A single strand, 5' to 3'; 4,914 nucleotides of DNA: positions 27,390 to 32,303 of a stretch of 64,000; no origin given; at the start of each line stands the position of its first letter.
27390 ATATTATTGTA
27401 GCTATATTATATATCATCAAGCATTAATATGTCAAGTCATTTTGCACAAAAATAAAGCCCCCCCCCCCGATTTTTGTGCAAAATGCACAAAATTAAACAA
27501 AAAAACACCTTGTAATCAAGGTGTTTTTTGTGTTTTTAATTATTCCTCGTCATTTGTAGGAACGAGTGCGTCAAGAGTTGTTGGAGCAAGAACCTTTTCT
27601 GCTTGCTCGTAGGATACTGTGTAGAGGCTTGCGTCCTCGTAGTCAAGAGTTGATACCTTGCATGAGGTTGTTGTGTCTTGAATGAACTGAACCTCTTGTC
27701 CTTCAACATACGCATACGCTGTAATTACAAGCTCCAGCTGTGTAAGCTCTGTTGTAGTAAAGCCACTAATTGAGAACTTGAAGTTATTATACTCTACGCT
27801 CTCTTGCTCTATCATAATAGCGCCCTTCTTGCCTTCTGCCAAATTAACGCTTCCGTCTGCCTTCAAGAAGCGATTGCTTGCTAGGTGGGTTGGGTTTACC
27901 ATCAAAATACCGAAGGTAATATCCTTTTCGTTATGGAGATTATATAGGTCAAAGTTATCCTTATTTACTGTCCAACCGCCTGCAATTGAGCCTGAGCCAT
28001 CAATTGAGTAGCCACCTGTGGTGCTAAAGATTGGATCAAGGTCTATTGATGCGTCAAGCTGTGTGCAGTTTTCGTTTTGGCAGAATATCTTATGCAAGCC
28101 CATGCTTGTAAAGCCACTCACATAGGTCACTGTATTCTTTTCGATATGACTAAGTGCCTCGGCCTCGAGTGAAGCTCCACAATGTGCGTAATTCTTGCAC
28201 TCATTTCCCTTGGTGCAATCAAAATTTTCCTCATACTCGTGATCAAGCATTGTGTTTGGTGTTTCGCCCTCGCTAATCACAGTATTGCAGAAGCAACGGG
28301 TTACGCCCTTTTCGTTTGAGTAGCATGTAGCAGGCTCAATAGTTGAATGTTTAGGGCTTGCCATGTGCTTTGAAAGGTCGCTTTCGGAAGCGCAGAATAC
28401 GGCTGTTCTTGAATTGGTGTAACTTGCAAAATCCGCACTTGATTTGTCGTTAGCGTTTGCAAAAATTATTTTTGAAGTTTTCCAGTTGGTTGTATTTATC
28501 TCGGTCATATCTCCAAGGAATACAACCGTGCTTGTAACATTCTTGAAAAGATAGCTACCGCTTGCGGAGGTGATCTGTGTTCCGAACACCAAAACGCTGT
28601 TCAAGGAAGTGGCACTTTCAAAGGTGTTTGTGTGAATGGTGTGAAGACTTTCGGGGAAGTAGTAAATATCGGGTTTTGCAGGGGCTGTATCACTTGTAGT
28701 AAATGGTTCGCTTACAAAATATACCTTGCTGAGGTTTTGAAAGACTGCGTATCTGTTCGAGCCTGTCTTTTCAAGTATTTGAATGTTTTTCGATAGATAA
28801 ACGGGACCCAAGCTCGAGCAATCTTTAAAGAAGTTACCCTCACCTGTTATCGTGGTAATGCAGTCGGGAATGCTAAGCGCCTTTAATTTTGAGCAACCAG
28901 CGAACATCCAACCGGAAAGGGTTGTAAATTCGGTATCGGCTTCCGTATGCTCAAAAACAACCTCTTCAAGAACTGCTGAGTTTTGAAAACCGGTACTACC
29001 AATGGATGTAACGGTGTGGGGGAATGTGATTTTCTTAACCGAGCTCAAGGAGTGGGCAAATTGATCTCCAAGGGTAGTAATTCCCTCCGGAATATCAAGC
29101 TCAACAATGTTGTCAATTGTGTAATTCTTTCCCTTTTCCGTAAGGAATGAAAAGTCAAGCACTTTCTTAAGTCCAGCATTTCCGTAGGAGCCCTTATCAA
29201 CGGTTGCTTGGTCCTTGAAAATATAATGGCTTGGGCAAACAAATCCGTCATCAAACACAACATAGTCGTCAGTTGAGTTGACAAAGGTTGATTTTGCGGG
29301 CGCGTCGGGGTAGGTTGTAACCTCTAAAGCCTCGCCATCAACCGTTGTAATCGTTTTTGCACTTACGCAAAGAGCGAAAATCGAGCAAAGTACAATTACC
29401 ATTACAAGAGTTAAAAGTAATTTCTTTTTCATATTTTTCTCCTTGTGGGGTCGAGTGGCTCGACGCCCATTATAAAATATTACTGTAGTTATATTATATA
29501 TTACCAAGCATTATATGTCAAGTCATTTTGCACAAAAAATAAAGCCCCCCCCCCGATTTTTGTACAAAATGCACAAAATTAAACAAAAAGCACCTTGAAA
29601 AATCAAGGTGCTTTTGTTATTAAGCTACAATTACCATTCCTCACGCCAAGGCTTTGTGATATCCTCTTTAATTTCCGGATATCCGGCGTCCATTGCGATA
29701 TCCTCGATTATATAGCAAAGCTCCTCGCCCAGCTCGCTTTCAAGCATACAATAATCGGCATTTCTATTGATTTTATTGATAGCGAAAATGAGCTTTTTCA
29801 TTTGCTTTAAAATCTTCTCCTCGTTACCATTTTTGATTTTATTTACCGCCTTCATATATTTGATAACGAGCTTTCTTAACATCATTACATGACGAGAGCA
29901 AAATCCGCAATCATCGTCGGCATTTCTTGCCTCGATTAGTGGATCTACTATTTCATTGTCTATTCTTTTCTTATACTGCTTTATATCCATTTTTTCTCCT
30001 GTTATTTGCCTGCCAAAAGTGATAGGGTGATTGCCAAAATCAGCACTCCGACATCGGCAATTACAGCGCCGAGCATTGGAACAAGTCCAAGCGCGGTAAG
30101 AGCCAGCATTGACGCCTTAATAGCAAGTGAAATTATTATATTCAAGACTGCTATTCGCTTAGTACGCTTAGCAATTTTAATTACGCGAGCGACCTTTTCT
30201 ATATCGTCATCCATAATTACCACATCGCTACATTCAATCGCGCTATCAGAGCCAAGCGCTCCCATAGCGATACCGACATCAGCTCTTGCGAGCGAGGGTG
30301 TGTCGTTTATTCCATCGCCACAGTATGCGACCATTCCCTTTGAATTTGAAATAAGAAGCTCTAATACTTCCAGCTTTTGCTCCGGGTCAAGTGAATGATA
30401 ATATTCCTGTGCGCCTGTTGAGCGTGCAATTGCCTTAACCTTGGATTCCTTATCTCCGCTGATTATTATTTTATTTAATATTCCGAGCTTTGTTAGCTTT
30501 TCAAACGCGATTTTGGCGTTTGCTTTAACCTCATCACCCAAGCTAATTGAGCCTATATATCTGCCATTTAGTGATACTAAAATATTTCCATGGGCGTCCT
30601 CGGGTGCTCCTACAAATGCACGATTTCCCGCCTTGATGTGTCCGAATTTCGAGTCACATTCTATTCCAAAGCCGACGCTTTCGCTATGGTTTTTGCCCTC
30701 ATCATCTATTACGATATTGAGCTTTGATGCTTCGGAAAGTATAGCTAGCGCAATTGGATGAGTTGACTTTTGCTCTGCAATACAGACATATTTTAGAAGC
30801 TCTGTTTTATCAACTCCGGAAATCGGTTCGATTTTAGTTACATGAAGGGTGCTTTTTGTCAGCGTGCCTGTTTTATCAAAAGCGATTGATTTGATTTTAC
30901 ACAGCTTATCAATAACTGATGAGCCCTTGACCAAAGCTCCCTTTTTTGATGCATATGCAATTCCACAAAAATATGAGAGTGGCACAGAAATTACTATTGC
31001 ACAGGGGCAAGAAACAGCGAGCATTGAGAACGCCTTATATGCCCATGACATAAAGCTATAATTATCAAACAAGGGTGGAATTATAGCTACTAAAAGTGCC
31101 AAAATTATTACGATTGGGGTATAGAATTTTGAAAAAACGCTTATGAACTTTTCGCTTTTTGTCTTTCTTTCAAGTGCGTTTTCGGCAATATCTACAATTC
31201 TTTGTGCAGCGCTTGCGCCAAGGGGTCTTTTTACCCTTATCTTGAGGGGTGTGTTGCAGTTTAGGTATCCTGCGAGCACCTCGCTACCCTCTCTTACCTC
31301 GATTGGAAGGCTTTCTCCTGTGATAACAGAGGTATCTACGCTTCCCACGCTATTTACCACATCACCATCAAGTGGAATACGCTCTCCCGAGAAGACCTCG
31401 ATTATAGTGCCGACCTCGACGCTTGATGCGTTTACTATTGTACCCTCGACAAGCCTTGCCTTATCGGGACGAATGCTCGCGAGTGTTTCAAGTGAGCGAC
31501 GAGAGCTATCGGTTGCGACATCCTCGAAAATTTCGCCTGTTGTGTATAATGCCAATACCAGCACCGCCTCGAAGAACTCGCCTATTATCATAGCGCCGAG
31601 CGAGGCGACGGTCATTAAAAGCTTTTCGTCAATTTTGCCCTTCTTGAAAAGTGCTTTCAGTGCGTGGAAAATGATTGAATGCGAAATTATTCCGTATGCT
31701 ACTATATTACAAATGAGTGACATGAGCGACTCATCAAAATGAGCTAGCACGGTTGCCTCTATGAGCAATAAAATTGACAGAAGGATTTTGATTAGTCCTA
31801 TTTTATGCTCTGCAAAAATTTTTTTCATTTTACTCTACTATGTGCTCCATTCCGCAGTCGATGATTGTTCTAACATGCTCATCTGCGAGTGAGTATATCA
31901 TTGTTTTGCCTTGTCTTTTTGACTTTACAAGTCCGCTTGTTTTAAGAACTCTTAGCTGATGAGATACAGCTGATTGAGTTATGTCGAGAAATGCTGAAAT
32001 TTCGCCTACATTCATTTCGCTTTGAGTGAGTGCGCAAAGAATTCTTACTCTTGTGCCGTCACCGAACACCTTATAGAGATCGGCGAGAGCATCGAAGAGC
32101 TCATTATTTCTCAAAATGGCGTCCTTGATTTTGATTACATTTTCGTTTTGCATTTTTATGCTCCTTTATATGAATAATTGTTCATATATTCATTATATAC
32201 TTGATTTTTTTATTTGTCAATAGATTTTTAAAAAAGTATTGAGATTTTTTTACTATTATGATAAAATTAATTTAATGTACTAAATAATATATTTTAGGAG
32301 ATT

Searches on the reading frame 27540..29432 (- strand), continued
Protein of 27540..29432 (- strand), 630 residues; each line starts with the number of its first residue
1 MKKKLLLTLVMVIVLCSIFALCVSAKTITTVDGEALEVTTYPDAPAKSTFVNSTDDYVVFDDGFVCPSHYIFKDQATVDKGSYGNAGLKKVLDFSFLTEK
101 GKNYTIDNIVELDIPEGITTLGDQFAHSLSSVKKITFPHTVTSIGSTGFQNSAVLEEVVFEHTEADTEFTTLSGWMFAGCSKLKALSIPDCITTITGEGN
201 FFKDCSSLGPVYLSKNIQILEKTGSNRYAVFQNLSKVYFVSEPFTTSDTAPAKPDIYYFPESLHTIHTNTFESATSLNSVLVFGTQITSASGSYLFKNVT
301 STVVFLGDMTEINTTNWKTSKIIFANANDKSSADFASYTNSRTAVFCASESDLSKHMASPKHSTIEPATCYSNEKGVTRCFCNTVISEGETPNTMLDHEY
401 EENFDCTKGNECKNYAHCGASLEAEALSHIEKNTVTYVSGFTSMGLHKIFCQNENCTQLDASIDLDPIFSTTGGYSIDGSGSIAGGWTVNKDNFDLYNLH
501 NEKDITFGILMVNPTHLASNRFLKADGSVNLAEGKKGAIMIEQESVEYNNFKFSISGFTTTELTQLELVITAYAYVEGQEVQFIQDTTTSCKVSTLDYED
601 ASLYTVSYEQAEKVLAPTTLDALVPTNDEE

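Call 70: find_encoding_contigs(protein=P0009, flank=10000, max_places=10)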
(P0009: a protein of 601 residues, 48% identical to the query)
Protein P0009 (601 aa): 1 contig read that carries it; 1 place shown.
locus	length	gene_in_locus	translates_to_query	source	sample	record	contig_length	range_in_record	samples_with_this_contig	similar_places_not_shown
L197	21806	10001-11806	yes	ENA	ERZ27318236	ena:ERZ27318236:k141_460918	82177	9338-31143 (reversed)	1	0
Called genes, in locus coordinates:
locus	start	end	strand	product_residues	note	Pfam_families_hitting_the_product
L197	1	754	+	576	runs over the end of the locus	PF13306:LRR_5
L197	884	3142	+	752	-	PF08757:CotH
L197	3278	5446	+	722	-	PF00933:Glyco_hydro_3, PF01915:Glyco_hydro_3_C, PF14310:Fn3-like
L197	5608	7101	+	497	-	PF16227:DUF4886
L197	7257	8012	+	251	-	-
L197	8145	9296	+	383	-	PF03706:LPG_synthase_TM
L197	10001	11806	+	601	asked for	PF13306:LRR_5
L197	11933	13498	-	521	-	PF13541:ChlI, PF00493:MCM (faint), PF00158:Sigma54_activat (faint), PF01078:Mg_chelatase, PF07728:AAA_5, PF13335:Mg_chelatase_C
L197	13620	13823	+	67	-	-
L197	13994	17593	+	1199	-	PF01855:POR_N, PF17147:PFOR_II, PF01558:POR, PF10371:EKR, PF12838:Fer4_7, PF13183:Fer4_8 (weak), PF13484:Fer4_16 (weak), PF02775:TPP_enzyme_C, +4 more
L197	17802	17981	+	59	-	-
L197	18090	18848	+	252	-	PF00005:ABC_tran, PF13304:AAA_21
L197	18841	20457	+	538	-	PF09847:12TM_1, PF16949:ABC_tran_2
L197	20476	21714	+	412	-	PF01136:Peptidase_U32, PF16325:Peptidase_U32_C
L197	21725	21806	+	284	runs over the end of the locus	PF02673:BacA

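Call 77: find_related_loci(query=window:27540-29432:-, collection=viral_contigs, flank=1500)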
Query window:27540-29432:- (630 aa) in viral_contigs; peptide patterns used: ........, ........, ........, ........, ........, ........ (x = any residue, [..] = any of these).
4 stretches matched a pattern, but none encodes a relative of the query by tblastn (E <= 1e-3).

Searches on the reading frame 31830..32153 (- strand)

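Call 15: search_protein_families(library=pfam, proteins=[window:31830-32153:-], max_evalue=0.01)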
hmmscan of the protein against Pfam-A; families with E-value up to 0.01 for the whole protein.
window:31830-32153:- (107 aa): 14 families
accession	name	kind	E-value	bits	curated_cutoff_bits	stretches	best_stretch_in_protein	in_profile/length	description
PF01022.26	HTH_5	-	9.9e-17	61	22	1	32-78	1-47/47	Bacterial regulatory protein, arsR family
PF12840.13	HTH_20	-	3.1e-09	37.1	27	1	31-78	2-50/51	Helix-turn-helix domain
PF12802.13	MarR_2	-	2.7e-06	27.9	27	1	34-81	6-55/61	MarR family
PF13412.12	HTH_24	-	6.9e-05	22.8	21.9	1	32-77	2-48/48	Winged helix-turn-helix DNA-binding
PF01638.23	HxlR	-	0.00014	22.1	20.8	1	35-91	7-67/91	HxlR-like helix-turn-helix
PF13463.12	HTH_27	-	0.00037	21.1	22.2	1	37-91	7-66/68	Winged helix DNA-binding domain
PF01978.25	TrmB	-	0.00043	20.5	25.6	1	42-90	18-65/68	Sugar-specific transcriptional regulator TrmB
PF02082.26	Rrf2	-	0.00058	20.4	30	1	37-91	10-67/132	Iron-dependent Transcriptional regulator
PF01047.28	MarR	-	0.0012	19.1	24.6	1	38-80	8-51/59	MarR family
PF24270.1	HTH_Cmi2_C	-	0.0013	19.4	27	1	34-81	76-123/125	Cmi2, C-terminal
PF21476.4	PF0610-like_N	-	0.0016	19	33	1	34-71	2-39/50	PF0610-like, N-terminal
PF01316.27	Arg_repressor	-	0.0021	18.2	27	1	56-92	34-67/70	Arginine repressor, DNA binding domain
PF13545.12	HTH_Crp_2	-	0.0028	18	27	1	46-85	22-60/70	Crp-like helix-turn-helix domain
PF01325.25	Fe_dep_repress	-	0.0087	16.7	26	0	47-80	23-56/60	Iron dependent repressor, N-terminal DNA binding domain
